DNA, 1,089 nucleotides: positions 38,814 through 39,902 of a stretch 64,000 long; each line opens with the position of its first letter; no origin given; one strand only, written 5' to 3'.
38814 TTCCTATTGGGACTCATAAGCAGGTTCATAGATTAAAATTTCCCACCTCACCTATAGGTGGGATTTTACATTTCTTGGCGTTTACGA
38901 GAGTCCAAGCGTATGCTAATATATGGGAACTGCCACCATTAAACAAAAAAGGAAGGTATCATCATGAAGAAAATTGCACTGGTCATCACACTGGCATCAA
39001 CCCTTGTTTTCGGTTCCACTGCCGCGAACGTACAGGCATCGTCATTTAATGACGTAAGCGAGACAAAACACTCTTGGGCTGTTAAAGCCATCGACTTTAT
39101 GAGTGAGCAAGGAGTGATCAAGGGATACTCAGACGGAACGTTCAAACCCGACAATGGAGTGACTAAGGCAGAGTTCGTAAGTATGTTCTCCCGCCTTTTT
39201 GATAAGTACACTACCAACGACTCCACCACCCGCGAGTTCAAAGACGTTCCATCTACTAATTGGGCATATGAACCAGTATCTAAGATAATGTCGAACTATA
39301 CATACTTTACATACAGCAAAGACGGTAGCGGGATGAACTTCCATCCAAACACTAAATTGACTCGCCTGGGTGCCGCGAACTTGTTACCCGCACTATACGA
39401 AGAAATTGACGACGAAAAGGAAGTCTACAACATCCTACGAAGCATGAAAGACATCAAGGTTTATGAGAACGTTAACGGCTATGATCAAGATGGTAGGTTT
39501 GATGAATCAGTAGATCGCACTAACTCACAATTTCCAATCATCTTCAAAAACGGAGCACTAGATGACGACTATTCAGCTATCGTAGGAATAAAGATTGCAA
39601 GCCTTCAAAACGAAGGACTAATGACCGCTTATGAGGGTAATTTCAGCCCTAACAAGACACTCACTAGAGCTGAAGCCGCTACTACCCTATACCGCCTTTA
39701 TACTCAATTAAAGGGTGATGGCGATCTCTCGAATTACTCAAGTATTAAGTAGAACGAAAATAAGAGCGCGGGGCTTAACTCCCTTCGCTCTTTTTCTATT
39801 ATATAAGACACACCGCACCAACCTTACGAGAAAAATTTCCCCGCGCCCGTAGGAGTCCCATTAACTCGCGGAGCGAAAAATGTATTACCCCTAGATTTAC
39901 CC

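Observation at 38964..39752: Phage-encoded secreted protein made only of a signal peptide and three SLH domains: candidate receptor-masking or superinfection-exclusion factor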

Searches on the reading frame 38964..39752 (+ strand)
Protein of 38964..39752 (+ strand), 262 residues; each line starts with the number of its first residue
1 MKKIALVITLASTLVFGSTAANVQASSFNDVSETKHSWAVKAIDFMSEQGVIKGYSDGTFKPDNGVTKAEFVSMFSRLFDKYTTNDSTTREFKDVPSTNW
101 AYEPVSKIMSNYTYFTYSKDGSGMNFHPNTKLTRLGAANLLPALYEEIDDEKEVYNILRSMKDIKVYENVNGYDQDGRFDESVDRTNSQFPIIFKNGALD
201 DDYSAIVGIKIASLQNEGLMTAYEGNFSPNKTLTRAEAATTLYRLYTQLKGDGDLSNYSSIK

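Call 3: search_protein_families(library=pfam, proteins=[window:38964-39749:+], max_evalue=10)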
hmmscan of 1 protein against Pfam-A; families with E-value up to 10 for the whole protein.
window:38964-39749:+ (262 aa): 1 family
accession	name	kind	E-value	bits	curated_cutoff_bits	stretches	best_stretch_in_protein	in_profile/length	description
PF00395.25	SLH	-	4.2e-23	81.5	20.8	2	27-71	1-43/44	S-layer homology domain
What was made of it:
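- Checked: SLH: Pfam PF00395 at 81.5 bits (cutoff 20.8), two stretches passing on their own (call 3).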

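Call 4: search_protein_families(library=phrogs, proteins=[window:38964-39749:+], max_evalue=1)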
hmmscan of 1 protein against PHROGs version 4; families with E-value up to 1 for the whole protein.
window:38964-39749:+ (262 aa): 6 families
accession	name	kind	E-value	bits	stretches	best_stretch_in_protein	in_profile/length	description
phrog_20208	-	unknown function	2.4e-12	46.9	1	24-144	507-620/697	-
phrog_1696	-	tail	5.8e-09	34.6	1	17-138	1893-2006/2079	major tail protein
phrog_670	-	lysis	0.0023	17.9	1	15-156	400-536/596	endolysin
phrog_32188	-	unknown function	0.048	14.3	0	36-79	147-196/206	-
phrog_3224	-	unknown function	0.13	13.4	1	1-37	2-38/96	-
phrog_8887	-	moron, auxiliary metabolic gene and host takeover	0.36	11.6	1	94-130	14-50/85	toxin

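Call 5: search_solved_structures(query=window:38964-39749:+, max_evalue=1, show_alignments=3)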
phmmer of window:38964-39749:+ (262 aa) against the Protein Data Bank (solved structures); distinct sequences matched with E-value up to 1: 12.
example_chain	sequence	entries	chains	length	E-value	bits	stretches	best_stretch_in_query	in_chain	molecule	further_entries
6bt4_A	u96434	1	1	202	3.5e-11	46.5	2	27-82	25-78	S-layer protein sap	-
3pyw_A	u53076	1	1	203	3.6e-11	46.4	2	28-83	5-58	S-layer protein sap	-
9g93_A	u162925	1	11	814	3.9e-10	43.1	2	8-144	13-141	S-layer protein sap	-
8bys_A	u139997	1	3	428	5.1e-09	39.4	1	7-78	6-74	S-layer homology domain-containing protein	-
8bz2_A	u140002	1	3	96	1.4e-07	34.7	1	25-79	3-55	S-layer homology domain-containing protein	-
8bym_A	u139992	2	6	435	1.5e-06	31.3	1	25-78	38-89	S-layer homology domain-containing protein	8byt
7zgx_A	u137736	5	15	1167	3.4e-06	30.1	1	4-85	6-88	S-layer protein SlpA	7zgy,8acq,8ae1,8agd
6cwm_A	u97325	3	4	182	0.075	15.9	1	42-139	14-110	Surface (S-) layer glycoprotein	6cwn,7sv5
6cwc_A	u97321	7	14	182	0.099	15.5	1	42-138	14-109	Surface (S-) layer glycoprotein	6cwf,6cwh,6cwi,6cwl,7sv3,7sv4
9ynl_A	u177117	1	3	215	0.34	13.8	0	49-125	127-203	Dokki_15 C100A complex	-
6cwr_A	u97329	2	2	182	0.5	13.2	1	42-139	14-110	Surface (S-) layer glycoprotein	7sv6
21tv_A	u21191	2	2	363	0.64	12.9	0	211-252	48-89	Ozoralizumab (OZR) | anti-TNF-alpha nanobodies, TNF30, derived from Ozoralizumab (OZR)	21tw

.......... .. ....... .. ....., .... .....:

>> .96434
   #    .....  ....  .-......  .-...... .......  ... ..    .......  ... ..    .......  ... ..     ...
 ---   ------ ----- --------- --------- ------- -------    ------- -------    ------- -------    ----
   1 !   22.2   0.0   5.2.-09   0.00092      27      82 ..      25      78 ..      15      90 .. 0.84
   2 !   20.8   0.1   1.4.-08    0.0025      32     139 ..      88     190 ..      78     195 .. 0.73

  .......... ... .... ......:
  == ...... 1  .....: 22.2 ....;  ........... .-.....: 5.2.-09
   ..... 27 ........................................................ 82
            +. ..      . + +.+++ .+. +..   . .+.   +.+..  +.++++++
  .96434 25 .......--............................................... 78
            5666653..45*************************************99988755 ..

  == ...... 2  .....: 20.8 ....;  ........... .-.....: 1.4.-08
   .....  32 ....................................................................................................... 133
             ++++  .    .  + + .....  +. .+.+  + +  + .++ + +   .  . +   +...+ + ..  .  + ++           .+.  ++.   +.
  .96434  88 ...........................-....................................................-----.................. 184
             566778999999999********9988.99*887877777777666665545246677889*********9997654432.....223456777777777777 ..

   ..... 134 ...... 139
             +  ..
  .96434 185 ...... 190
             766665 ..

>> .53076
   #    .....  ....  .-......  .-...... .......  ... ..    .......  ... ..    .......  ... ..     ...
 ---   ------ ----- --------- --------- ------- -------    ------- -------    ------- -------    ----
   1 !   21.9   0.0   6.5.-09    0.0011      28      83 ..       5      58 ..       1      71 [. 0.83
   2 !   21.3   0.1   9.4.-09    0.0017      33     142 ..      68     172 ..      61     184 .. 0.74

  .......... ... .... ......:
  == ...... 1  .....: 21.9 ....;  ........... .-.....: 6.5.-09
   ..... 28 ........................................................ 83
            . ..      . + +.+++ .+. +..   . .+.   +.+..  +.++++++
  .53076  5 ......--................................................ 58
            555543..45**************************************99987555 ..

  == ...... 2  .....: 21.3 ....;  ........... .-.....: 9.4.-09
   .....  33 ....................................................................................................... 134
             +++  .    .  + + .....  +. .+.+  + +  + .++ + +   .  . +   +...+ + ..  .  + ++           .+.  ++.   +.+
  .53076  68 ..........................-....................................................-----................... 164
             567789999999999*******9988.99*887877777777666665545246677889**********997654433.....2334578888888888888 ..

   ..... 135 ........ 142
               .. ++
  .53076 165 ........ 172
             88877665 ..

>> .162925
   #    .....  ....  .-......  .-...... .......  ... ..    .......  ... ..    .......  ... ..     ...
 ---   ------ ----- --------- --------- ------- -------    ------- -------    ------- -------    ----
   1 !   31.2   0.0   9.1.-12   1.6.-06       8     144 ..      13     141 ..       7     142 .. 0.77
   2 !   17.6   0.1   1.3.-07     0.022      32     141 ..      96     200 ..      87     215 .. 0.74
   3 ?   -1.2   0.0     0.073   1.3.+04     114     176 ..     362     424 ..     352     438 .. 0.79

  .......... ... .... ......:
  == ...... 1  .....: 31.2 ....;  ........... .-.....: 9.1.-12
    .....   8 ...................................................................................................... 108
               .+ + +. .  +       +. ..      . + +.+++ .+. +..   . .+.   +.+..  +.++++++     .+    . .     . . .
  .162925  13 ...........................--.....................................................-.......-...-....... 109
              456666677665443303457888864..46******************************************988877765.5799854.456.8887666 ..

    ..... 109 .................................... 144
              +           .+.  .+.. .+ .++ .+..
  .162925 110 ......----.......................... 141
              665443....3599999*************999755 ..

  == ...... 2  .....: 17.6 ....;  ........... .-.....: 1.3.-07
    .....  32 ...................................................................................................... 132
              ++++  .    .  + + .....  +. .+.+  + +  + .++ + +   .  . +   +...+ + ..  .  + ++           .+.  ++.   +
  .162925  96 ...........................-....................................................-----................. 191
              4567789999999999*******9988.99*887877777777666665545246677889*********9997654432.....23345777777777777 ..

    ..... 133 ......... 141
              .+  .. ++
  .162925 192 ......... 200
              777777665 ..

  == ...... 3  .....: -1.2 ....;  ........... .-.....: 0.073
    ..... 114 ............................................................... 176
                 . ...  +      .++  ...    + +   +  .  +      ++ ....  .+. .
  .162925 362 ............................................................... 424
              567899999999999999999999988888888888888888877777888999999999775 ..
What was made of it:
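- On SLH-domain SCWP-binding module (Pfam PF00395 / PROSITE PS51272): 81.5 bits against a cutoff of 20.8, two stretches (call 3); phmmer to Sap at E 3.5e-11 (call 5).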

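Call 7: search_dna_similar(query=window:38964-39749:+, collection=phages, mode=protein, max_rows=40)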
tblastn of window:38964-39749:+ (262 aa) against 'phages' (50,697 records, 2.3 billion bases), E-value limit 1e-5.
Records with a match: 2; places in all: 2; records where one place covers at least 80% of the query: 1.
Best place of each record, by identity: <60% 2.
By first word of the organism name: Bacteriophage 2.
By host as written in the record: - 2.
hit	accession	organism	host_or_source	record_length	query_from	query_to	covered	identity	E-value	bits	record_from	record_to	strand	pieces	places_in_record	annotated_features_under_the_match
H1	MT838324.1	Bacteriophage sp.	human fecal samples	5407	1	249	95%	25.5%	1e-9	64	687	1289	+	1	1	record has no annotation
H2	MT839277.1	Bacteriophage sp.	human fecal samples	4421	18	161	55%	30.4%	7e-9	62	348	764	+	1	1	record has no annotation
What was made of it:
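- Closest known: Jenstvirus-type Brevibacillus siphophages. Different: They have no homologue of the SLH-only secreted protein (call 7).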

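Call 13: find_homologous_proteins(query=window:38964-39749:+, max_evalue=0.00001)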
Query window:38964-39749:+ (262 aa): 20 proteins with E <= 0.00001 among 410 candidates.
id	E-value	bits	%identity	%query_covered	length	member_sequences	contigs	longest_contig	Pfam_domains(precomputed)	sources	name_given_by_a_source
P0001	9.6e-158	541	93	100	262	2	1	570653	PF00395.26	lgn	-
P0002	2.3e-137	474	79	100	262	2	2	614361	PF00395.26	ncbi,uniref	ncbi:hypothetical protein GCM10023310_04350 [Paenibacillus vulneris]|uniref:S-layer homology domain-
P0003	2.6e-133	461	79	100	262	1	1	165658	PF00395.26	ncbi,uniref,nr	ncbi:S-layer homology domain-containing protein [Paenibacillus sp. 32352]|uniref:S-layer homology do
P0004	3.6e-92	326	58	99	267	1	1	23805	PF00395.26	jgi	-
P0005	4.8e-92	326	59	99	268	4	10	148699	PF00395.26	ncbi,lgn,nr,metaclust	ncbi:Endo-1,4-beta-xylanase A precursor [Paenibacillus sp. P1XP2]|nr:Endo-1,4-beta-xylanase A precur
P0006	2.2e-91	324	59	99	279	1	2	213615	PF00395.26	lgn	-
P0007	1.2e-79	285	52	99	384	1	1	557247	PF00395.26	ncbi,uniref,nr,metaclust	ncbi:S-layer homology domain-containing protein [Paenibacillus glacialis]|uniref:SLH domain-containi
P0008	1.5e-76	275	52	93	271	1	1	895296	PF00395.26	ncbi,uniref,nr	ncbi:S-layer homology domain-containing protein [Cohnella mopanensis]|uniref:S-layer homology domain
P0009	3.0e-74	268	51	99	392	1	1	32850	PF00395.26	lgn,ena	-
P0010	4.8e-74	267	50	100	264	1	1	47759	PF00395.26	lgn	-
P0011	5.0e-62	228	45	99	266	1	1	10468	PF00395.26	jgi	-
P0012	5.8e-21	93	33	95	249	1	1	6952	PF00395.26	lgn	-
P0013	9.0e-21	93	35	55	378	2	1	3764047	PF00395.26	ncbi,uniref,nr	ncbi:S-layer homology domain-containing protein [Bacillus sp. 37MA]|uniref:S-layer homology domain-c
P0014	4.6e-18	84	32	95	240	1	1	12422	PF00395.26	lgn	-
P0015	3.9e-16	78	29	85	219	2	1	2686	PF00395.26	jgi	jgi:hypothetical protein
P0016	2.5e-12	65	41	28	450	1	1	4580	PF00395.26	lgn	-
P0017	1.1e-10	60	28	94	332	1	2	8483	PF00395.26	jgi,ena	-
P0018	1.5e-9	56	29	89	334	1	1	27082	PF00395.26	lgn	-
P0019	4.0e-9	55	28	89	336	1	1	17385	PF00395.26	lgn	-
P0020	1.2e-8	53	37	37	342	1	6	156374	PF00395.26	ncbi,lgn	-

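Call 14: find_encoding_contigs(protein=P0001, flank=10000, max_places=3)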
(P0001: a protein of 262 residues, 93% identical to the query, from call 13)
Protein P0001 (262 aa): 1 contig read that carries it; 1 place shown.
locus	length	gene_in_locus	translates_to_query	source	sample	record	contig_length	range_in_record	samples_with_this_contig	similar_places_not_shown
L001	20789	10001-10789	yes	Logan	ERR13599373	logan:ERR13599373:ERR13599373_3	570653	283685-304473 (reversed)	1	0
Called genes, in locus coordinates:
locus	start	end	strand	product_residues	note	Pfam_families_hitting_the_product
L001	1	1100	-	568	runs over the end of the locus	PF27249:MJ0330_N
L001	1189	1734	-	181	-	PF00265:TK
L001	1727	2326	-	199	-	-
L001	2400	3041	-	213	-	-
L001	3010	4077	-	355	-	PF13692:Glyco_trans_1_4 (weak)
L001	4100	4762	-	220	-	-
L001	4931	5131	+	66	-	-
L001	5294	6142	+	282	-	PF01145:Band_7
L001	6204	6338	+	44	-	-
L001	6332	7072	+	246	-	PF22882:GT-D-like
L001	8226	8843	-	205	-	-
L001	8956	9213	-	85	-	-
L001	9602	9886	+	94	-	-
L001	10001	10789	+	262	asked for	PF00395:SLH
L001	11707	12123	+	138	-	-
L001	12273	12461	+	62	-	-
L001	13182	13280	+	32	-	-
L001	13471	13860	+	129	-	-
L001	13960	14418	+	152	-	-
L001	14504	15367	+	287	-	-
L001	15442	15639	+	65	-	-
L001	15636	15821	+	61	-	-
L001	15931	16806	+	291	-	-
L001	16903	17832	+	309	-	-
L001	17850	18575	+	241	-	-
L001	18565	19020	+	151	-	-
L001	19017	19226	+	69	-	-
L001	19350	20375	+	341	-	-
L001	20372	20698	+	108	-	-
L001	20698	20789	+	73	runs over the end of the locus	-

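Call 15: find_encoding_contigs(protein=P0002, flank=10000, max_places=3)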
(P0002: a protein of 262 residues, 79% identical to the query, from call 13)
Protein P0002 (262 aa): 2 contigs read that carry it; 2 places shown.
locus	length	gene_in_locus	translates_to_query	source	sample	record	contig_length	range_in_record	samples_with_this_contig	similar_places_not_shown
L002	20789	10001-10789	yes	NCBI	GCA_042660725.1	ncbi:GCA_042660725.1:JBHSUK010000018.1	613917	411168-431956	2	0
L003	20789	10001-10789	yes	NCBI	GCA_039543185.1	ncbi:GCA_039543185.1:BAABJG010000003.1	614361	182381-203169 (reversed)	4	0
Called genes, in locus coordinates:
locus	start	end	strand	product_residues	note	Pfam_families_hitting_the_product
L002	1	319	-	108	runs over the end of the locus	PF06445:GyrI-like (weak)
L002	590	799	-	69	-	-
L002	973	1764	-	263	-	PF00106:adh_short, PF08659:KR (weak), PF13561:adh_short_C2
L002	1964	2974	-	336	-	PF12625:Arabinose_bd, PF12833:HTH_18, PF00165:HTH_AraC (weak)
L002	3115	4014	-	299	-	PF01636:APH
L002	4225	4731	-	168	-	PF00583:Acetyltransf_1, PF13673:Acetyltransf_10, PF13508:Acetyltransf_7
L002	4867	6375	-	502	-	PF07833:Cu_amine_oxidN1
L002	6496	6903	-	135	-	PF00583:Acetyltransf_1, PF13673:Acetyltransf_10 (weak), PF13508:Acetyltransf_7, PF08445:FR47 (faint)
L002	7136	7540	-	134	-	PF12680:SnoaL_2 (weak)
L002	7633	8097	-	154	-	PF12867:DinB_2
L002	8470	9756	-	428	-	-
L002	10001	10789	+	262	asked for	PF00395:SLH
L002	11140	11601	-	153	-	-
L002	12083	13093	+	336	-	PF00044:Gp_dh_N, PF02800:Gp_dh_C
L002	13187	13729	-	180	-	PF07833:Cu_amine_oxidN1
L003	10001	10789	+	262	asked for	PF00395:SLH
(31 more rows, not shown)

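Call 16: find_encoding_contigs(protein=P0005, flank=10000, max_places=3)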
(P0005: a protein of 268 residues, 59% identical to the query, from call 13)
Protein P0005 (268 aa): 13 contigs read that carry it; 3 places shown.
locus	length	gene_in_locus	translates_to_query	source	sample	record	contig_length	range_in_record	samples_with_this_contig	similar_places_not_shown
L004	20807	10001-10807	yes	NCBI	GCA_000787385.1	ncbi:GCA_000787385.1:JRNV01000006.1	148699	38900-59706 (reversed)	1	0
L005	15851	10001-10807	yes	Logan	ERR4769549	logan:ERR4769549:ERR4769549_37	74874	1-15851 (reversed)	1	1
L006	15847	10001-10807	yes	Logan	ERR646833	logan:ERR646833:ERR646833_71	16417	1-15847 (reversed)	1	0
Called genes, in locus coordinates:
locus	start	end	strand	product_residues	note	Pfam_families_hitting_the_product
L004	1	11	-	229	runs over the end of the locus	PF00072:Response_reg, PF00486:Trans_reg_C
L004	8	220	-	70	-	-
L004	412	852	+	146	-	PF13527:Acetyltransf_9 (faint), PF00583:Acetyltransf_1, PF13673:Acetyltransf_10, PF13508:Acetyltransf_7, PF08445:FR47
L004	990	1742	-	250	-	PF00072:Response_reg, PF04397:LytTR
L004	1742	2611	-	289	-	PF02518:HATPase_c, PF14501:HATPase_c_5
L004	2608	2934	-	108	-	-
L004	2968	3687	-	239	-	PF13346:ABC2_membrane_5 (faint)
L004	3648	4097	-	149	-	-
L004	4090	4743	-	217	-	PF00005:ABC_tran, PF13304:AAA_21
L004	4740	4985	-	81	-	-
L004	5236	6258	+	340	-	-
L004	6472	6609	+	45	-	-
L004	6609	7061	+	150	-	-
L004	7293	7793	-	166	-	PF05163:DinB, PF12867:DinB_2 (weak)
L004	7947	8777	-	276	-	PF12831:FAD_oxidored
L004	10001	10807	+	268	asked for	PF00395:SLH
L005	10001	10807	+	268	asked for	PF00395:SLH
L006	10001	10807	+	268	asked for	PF00395:SLH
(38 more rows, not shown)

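Call 18: find_encoding_contigs(protein=P0003, flank=10000, max_places=2)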
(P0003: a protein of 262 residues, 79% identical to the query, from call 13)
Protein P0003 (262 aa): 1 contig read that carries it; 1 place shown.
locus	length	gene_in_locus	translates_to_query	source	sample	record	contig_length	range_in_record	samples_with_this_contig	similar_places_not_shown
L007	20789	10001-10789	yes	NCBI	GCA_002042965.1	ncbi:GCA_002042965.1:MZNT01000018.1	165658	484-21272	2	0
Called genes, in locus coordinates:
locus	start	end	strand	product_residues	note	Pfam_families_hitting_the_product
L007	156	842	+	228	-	PF03848:TehB (weak), PF13489:Methyltransf_23, PF01209:Ubie_methyltran, PF13847:Methyltransf_31, PF08241:Methyltransf_11, PF08242:Methyltransf_12, PF13649:Methyltransf_25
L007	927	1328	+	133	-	PF00903:Glyoxalase (faint), PF06983:3-dmu-9_3-mt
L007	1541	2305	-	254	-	PF00106:adh_short, PF08659:KR, PF13561:adh_short_C2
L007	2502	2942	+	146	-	PF08327:AHSA1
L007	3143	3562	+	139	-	PF00545:Ribonuclease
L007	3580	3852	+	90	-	PF01337:Barstar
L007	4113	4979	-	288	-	PF00892:EamA, PF06027:SLC35F (weak), PF00892:EamA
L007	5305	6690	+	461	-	PF12833:HTH_18, PF00165:HTH_AraC, PF14526:Cass2, PF06445:GyrI-like (faint)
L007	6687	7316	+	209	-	PF14526:Cass2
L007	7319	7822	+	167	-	PF00903:Glyoxalase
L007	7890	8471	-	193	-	PF01965:DJ-1_PfpI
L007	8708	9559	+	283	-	PF02311:AraC_binding (weak), PF12833:HTH_18, PF00165:HTH_AraC (weak)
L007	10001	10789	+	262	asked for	PF00395:SLH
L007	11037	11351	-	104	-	PF00893:Multi_Drug_Res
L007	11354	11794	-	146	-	PF00893:Multi_Drug_Res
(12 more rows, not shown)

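Call 19: find_encoding_contigs(protein=P0008, flank=10000, max_places=2)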
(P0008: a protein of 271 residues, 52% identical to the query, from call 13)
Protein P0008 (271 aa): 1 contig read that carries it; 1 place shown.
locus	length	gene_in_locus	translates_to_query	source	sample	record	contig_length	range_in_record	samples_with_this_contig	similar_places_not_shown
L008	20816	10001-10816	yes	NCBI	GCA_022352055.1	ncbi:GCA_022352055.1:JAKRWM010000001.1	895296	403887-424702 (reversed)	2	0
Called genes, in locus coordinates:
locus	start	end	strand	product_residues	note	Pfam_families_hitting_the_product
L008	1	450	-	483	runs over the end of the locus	PF00672:HAMP, PF08448:PAS_4 (weak), PF00512:HisKA, PF02518:HATPase_c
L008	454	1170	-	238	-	PF00072:Response_reg, PF00486:Trans_reg_C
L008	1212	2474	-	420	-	PF01578:Cytochrom_C_asm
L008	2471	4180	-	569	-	PF05140:ResB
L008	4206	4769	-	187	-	PF00578:AhpC-TSA, PF08534:Redoxin, PF00085:Thioredoxin (faint), PF13098:Thioredoxin_2 (weak), PF13905:Thioredoxin_8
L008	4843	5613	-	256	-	PF01479:S4, PF00849:PseudoU_synth_2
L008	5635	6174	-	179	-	PF07670:Gate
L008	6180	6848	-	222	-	PF07670:Gate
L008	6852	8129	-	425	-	PF00768:Peptidase_S11, PF13354:Beta-lactamase2 (weak)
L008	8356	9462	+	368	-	-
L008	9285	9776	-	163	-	PF09579:Spore_YtfJ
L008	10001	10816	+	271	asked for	PF00395:SLH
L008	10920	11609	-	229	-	PF11167:DUF2953 (weak)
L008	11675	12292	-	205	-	PF04079:SMC_ScpB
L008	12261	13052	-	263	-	PF02616:SMC_ScpA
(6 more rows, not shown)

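Call 31: predict_structure(alignment_id=A1)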
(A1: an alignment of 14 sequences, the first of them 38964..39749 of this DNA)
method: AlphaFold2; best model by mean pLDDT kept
length: 262 residues; sequences in the alignment: 14
mean_pLDDT: 86.2   pTM: 0.84
mean pLDDT of the five models: 86.2, 85.7, 84.0, 83.1, 78.9
residues with pLDDT >= 90: 178; 70-90: 51; 50-70: 8; < 50: 25
segments of 3 or more residues with pLDDT < 50: 1-25
pLDDT, mean of each block of 10 residues (from residue 1): 35 32 59 93 95 90 97 96 75 93 88 84 94 96 92 95 91 81 94 91 92 95 91 98 98 96 88
secondary structure, 60 per line:
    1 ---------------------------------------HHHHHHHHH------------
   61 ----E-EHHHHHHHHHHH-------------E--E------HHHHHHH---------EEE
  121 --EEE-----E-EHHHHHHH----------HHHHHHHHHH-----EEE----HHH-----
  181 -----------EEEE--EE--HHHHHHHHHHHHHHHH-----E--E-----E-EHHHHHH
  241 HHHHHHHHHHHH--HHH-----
elements in order: H40-48 H68-78 H102-108 E118-120 E123-125 H134-140 H151-160 E166-168 E192-195 H202-217 H235-252
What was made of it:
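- Checked: AF2 pLDDT is below 50 for residues 1-25 only (call 31).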

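Call 32: find_related_loci(query=window:38964-39749:+, collection=viral_contigs, flank=10000)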
Query window:38964-39749:+ (262 aa) in viral_contigs; peptide patterns used: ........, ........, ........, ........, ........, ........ (x = any residue, [..] = any of these).
9 stretches matched a pattern, but none encodes a relative of the query by tblastn (E <= 1e-3).
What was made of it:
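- Tried and rejected: IMG/VR close-relative scan for the protein: it found nothing (call 32).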

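Call 38: find_encoding_contigs(protein=P0010, flank=10000, max_places=2)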
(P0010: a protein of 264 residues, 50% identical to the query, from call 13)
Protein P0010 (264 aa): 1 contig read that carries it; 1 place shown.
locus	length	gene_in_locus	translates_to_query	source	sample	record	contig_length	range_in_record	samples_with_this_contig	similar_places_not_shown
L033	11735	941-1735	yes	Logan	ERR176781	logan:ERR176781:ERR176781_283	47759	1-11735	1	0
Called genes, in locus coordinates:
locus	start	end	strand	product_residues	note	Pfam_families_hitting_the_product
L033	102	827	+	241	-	PF01209:Ubie_methyltran, PF05148:Methyltransf_8 (weak), PF05401:NodS, PF13489:Methyltransf_23, PF13847:Methyltransf_31, PF08241:Methyltransf_11, PF08242:Methyltransf_12, PF13649:Methyltransf_25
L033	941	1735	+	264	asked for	PF00395:SLH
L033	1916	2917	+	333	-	PF01497:Peripla_BP_2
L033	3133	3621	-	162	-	-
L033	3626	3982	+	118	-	PF01032:FecCD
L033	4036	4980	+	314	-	PF01032:FecCD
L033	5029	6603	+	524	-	PF00165:HTH_AraC (faint), PF02311:AraC_binding (weak), PF12833:HTH_18, PF01497:Peripla_BP_2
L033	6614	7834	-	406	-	PF05977:MFS_3, PF07690:MFS_1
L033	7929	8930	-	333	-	PF01758:SBF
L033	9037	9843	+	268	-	PF11155:DUF2935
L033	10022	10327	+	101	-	PF22570:LiaF-TM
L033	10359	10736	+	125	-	PF04024:PspC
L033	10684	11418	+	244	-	PF04012:PspA_IM30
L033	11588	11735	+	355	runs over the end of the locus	PF03845:Spore_permease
